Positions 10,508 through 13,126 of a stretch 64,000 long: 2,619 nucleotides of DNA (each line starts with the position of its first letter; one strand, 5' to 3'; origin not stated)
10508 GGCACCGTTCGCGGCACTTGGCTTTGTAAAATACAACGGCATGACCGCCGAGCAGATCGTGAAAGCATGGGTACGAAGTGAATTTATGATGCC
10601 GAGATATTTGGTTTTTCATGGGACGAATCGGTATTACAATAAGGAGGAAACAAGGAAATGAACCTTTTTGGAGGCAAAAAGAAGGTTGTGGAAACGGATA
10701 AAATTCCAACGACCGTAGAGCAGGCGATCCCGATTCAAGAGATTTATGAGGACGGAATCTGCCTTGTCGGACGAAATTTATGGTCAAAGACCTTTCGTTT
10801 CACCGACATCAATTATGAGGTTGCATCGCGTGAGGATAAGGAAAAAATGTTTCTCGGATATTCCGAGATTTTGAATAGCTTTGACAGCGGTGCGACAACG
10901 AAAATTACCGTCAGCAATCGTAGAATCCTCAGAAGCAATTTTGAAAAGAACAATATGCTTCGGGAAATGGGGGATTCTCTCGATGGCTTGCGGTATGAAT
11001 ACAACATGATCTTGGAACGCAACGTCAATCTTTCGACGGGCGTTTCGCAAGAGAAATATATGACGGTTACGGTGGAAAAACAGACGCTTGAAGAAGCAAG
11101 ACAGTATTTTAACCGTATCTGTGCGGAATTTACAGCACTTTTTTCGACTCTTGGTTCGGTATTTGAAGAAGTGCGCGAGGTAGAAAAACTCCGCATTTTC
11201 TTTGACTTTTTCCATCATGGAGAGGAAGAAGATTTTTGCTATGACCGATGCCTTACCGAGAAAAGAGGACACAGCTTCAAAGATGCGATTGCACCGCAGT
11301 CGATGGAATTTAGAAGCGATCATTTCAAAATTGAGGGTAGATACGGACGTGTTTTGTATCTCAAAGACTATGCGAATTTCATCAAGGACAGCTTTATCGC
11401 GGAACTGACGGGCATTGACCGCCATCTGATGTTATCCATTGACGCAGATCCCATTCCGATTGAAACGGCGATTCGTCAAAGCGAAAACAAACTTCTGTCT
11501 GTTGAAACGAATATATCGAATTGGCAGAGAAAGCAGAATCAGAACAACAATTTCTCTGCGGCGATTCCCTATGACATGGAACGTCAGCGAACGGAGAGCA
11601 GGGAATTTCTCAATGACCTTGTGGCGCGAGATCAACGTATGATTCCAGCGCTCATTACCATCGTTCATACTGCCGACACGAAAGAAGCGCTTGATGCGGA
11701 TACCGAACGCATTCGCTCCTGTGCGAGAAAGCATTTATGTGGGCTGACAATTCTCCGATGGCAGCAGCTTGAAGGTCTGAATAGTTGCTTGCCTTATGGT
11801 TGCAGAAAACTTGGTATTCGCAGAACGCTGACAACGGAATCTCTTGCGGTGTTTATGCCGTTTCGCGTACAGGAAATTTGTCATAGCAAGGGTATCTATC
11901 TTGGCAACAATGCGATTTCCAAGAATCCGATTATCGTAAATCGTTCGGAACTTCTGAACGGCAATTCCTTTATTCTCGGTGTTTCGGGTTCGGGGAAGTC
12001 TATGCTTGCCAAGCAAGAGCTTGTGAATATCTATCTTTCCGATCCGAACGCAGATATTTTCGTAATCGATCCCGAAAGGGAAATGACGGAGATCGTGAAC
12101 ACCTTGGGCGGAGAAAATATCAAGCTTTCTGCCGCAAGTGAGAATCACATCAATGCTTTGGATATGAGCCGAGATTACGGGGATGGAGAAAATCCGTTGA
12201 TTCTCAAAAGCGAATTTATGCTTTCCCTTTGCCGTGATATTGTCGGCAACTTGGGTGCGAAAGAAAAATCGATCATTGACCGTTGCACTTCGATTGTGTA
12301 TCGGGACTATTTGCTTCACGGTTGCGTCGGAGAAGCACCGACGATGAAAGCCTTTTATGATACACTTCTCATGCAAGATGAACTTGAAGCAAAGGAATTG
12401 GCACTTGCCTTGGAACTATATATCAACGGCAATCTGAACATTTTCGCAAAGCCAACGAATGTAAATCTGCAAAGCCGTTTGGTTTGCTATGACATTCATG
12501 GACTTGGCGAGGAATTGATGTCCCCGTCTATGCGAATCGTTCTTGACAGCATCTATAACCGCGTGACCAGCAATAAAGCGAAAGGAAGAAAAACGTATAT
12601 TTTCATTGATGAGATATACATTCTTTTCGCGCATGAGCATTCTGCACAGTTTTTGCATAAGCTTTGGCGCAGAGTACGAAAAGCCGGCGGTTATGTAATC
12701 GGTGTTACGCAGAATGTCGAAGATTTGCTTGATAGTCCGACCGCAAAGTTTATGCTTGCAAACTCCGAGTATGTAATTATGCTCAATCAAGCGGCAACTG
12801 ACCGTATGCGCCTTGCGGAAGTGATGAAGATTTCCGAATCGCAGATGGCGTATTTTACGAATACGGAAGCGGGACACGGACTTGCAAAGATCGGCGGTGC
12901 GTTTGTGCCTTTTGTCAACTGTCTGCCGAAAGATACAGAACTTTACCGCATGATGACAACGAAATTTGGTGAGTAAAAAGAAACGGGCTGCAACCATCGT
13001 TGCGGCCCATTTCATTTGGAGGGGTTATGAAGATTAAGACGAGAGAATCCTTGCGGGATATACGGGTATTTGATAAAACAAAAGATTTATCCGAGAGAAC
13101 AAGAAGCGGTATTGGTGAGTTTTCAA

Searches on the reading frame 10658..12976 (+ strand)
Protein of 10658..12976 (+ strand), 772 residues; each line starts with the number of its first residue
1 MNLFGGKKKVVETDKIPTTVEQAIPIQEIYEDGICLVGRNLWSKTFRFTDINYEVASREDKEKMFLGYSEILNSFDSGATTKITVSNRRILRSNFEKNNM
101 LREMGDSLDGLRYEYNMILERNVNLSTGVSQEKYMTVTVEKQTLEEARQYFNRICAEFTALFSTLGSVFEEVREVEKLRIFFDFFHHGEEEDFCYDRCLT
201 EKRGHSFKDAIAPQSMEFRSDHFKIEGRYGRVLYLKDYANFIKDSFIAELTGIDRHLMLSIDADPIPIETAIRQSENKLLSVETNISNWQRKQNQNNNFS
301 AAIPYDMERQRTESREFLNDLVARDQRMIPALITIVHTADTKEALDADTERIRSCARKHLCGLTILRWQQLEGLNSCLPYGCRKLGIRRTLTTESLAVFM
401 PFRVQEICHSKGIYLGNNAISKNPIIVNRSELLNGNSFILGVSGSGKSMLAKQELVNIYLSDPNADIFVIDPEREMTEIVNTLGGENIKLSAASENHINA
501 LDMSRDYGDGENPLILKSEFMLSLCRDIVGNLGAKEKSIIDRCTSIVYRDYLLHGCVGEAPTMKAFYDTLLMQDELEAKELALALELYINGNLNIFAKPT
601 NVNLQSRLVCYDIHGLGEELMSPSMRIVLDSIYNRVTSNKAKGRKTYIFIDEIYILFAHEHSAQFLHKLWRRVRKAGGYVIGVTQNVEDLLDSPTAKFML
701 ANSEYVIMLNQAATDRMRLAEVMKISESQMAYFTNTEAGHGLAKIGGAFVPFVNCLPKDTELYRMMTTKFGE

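Call 36: search_protein_families(library=pfam, proteins=[window:10658-12976:+], max_evalue=0.001)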
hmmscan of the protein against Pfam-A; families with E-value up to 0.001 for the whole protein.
window:10658-12976:+ (772 aa): 3 families
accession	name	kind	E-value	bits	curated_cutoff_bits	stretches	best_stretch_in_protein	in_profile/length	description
PF19044.6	P-loop_TraG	-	1.9e-14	53.6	25.8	1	428-714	23-321/413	TraG P-loop domain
PF12846.13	AAA_10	-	8e-09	35.4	27.5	1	433-536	20-117/362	AAA-like domain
PF01935.23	DUF87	-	1.8e-05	25.4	23.2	1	421-504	10-93/220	Helicase HerA, central domain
